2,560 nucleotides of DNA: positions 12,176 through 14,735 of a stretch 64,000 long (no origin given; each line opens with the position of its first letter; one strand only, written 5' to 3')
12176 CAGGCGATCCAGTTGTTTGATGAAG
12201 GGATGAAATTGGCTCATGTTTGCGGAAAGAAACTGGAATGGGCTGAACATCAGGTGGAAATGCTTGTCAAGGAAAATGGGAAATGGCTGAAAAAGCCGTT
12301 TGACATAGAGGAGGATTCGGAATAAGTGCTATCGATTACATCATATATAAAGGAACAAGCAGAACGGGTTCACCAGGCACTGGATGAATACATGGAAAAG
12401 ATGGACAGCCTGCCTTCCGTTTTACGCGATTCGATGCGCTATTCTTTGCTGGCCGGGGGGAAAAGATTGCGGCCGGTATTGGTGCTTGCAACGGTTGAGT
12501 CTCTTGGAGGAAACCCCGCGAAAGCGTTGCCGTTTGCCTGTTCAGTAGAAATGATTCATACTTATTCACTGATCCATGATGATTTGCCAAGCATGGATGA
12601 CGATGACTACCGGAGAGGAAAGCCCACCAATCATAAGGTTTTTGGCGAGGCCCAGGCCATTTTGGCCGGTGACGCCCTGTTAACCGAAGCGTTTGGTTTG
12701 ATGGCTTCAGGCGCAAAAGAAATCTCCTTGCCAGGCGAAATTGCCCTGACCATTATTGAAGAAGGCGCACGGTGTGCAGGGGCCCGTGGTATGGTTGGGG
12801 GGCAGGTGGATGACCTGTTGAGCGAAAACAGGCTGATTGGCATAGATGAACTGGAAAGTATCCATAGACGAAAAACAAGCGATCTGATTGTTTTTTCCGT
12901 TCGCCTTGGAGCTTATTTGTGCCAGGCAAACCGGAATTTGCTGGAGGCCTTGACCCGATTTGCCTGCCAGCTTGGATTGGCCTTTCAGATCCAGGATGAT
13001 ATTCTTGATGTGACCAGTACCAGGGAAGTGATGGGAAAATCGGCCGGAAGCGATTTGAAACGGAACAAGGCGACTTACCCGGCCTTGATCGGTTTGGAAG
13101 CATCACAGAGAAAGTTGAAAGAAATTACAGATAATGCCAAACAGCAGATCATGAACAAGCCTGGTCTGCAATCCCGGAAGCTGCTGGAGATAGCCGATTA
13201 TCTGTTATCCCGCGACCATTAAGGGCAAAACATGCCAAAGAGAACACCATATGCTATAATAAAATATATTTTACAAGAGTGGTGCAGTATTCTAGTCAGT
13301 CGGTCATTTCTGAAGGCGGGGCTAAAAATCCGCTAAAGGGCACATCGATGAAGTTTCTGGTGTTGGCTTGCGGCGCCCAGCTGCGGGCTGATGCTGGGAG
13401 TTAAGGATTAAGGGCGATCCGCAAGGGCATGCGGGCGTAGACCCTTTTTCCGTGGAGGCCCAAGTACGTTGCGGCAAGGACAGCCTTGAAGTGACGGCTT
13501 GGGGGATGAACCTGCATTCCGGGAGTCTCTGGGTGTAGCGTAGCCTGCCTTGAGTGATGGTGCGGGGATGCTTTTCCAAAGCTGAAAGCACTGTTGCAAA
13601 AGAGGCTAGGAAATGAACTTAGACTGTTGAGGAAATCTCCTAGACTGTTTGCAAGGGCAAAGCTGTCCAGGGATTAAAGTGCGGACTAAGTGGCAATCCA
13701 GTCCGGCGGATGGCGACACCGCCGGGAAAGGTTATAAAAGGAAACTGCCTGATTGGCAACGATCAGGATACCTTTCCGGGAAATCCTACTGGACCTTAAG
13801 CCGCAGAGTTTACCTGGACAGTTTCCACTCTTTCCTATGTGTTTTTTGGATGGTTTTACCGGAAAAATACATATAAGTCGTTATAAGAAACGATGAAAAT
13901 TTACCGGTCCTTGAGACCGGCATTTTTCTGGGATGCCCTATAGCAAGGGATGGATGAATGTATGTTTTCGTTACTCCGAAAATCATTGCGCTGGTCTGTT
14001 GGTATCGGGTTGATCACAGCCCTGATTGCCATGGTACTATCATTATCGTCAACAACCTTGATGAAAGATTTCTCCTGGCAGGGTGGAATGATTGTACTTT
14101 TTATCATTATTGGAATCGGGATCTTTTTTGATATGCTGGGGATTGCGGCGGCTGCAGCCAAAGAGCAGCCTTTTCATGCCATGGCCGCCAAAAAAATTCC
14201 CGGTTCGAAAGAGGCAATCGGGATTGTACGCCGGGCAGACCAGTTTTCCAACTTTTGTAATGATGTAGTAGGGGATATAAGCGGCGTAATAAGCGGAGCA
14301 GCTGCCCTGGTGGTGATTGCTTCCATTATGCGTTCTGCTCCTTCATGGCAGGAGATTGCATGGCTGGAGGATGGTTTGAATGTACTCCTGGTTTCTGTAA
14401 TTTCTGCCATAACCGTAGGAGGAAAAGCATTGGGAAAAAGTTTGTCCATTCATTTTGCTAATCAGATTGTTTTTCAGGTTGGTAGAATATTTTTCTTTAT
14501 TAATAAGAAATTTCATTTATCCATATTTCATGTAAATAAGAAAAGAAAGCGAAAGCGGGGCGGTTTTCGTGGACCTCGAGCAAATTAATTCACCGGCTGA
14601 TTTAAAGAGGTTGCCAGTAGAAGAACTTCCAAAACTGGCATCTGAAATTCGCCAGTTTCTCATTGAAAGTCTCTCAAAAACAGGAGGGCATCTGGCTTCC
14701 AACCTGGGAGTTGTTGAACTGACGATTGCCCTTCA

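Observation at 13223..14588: OLE-class large structured RNA with its OapA membrane partner between ispA and dxs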

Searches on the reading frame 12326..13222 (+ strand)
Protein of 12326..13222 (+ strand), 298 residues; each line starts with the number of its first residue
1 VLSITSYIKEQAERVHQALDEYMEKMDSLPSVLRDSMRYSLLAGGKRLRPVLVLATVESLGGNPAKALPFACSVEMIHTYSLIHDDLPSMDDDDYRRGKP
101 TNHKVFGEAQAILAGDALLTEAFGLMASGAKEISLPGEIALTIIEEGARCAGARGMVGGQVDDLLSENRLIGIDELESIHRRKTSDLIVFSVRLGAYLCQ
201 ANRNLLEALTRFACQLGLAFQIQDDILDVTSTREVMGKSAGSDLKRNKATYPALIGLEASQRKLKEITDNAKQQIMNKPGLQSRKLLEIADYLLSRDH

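Call 4: search_protein_families(library=pfam, proteins=[window:12326-13222:+])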
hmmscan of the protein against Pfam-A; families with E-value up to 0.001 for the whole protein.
window:12326-13222:+ (298 aa): 1 family
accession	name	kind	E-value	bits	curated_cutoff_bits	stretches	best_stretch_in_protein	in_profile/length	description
PF00348.22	polyprenyl_synt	-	2.3e-61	207.6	27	1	32-274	3-240/251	Polyprenyl synthetase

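Call 5: search_protein_families(library=ncbifam, proteins=[window:12326-13222:+])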
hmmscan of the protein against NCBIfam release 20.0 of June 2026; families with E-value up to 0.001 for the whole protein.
window:12326-13222:+ (298 aa): 16 families
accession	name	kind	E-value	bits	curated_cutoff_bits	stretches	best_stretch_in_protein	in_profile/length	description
NF045485.1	FPPsyn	subfamily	1.9e-115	384.9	275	1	9-298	2-288/288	farnesyl diphosphate synthase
NF045685.1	GGPPSynCrtE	equivalog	5e-100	334.3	460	1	4-298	3-293/293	geranylgeranyl diphosphate synthase CrtE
NF007877.0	PRK10581.1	equivalog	2.3e-77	260.1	321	1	8-297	7-298/299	(2E,6E)-farnesyl diphosphate synthase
NF041169.1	f2_encap_cargo4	exception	8.8e-63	212.6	450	1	9-272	6-268/334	family 2 encapsulin nanocompartment cargo protein polyprenyl transferase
NF040698.1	IdsA_Meth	equivalog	5.2e-58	196.8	468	1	4-264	3-257/328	short chain isoprenyl diphosphate synthase IdsA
NF041003.1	GGPP_syn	equivalog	3.4e-48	164.4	500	1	4-268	2-258/326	geranylgeranyl diphosphate synthase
NF045549.1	GGPPsyn_IdsB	equivalog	3.3e-40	138.2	475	1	43-265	63-277/346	geranylgeranyl diphosphate synthase IdsB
NF040789.2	gerfarn_diphsyn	equivalog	1.3e-37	129.8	560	1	4-251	7-261/345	geranylfarnesyl diphosphate synthase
TIGR02748.1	GerC3_HepT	equivalog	1.8e-36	125.9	456.55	1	4-276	5-264/319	heptaprenyl diphosphate synthase component II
TIGR02749.1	prenyl_cyano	equivalog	3.1e-34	118.5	383.2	1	30-269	29-258/322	solanesyl diphosphate synthase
NF045628.1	HxpDPsynlarge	equivalog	3.5e-33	114.9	500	1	9-269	2-247/311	hexaprenyl-diphosphate synthase large subunit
NF042417.1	NPPPS_Mycobact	equivalog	8e-31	107.3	600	1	6-263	20-262/335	nonaprenyl/(2E,6E)-farnesyl/geranylgeranyl diphosphat synthase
NF008140.0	PRK10888.1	equivalog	1.8e-28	99.8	412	1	24-271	23-258/323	octaprenyl diphosphate synthase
NF040627.1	GFPS_Meth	equivalog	4.8e-27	95.2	600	1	13-239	10-218/285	geranylfarnesyl diphosphate synthase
NF042416.1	GFPPS_Mycobact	equivalog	2.2e-18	66.4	600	1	38-251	35-261/350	bifunctional (2E,6E)-farnesyl/geranyl diphosphate synthase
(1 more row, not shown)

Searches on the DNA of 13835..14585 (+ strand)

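Call 18: search_rna_families(sources=[L001, L002, L004, L005, L010, L054, L003, L006, L020, L013, L014, L007, L016, L026, L053, L056, L042, L062, L075, L068], threshold=gathering)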
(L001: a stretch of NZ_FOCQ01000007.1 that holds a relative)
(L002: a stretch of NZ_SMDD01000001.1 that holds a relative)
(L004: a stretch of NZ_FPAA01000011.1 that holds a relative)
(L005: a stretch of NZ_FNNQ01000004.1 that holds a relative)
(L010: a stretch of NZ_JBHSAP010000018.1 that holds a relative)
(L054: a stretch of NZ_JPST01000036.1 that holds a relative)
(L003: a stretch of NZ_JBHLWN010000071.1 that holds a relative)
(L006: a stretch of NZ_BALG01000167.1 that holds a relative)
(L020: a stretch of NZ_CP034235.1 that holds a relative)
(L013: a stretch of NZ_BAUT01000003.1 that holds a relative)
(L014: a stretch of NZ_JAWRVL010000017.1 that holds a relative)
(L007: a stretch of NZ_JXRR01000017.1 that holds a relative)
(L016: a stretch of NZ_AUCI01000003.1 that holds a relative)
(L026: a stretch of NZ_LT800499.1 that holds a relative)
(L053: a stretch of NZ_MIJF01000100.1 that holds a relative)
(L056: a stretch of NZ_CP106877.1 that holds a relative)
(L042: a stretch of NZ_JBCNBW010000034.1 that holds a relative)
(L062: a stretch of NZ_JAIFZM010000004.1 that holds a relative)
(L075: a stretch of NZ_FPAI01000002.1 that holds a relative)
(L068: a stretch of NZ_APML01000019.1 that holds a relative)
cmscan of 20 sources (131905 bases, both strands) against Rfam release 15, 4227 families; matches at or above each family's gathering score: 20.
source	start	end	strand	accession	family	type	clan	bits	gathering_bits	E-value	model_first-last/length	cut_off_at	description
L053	2348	2966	+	RF01071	OLE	Gene;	-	547.4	50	1.8e-157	1-616/616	no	Ornate Large Extremophilic RNA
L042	2311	2915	+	RF01071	OLE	Gene;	-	533.5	50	2.5e-153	1-616/616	no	Ornate Large Extremophilic RNA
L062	2343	2966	+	RF01071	OLE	Gene;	-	530.7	50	1.7e-152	1-616/616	no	Ornate Large Extremophilic RNA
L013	2339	2961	+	RF01071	OLE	Gene;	-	521.8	50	7.3e-150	1-616/616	no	Ornate Large Extremophilic RNA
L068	2338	2960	+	RF01071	OLE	Gene;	-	517.9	50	1e-148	1-616/616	no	Ornate Large Extremophilic RNA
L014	2339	2957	+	RF01071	OLE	Gene;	-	513.9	50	1.7e-147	1-616/616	no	Ornate Large Extremophilic RNA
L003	2273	2949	+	RF01071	OLE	Gene;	-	513.7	50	1.8e-147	1-616/616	no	Ornate Large Extremophilic RNA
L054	2331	2920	+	RF01071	OLE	Gene;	-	511.8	50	6.7e-147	1-616/616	no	Ornate Large Extremophilic RNA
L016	2364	2961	+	RF01071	OLE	Gene;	-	510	50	2.4e-146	1-616/616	no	Ornate Large Extremophilic RNA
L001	2309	2886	+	RF01071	OLE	Gene;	-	509.9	50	2.5e-146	1-616/616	no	Ornate Large Extremophilic RNA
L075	2337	2964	+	RF01071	OLE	Gene;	-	501.7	50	6.9e-144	1-616/616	no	Ornate Large Extremophilic RNA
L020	2288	2960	+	RF01071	OLE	Gene;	-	500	50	2.1e-143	1-616/616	no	Ornate Large Extremophilic RNA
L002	2289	2890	+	RF01071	OLE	Gene;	-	497.8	50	9.6e-143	1-616/616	no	Ornate Large Extremophilic RNA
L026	2339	2966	+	RF01071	OLE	Gene;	-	496.3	50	2.8e-142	1-616/616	no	Ornate Large Extremophilic RNA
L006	2261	2926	+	RF01071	OLE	Gene;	-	496.2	50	2.9e-142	1-616/616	no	Ornate Large Extremophilic RNA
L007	2370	2984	+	RF01071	OLE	Gene;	-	485.1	50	5.8e-139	1-616/616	no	Ornate Large Extremophilic RNA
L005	2251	2855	+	RF01071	OLE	Gene;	-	472.5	50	3.1e-135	1-616/616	no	Ornate Large Extremophilic RNA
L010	2247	2850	+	RF01071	OLE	Gene;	-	471.2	50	7.6e-135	1-616/616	no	Ornate Large Extremophilic RNA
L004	2230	2835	+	RF01071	OLE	Gene;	-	470.3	50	1.4e-134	1-616/616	no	Ornate Large Extremophilic RNA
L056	2377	2973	+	RF01071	OLE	Gene;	-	456.6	50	1.6e-130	1-616/616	no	Ornate Large Extremophilic RNA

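Call 53: search_rna_families(source=window, start=13835, end=13965, threshold=evalue, max_evalue=1)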
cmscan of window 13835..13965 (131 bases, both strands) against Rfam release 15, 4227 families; matches with E-value up to 1: 1.
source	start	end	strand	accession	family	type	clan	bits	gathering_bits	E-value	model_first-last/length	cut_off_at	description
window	13883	13917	+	RF01377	CRISPR-DR64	Gene; CRISPR;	CL00015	17.3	40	0.71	1-37/37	no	CRISPR RNA direct repeat element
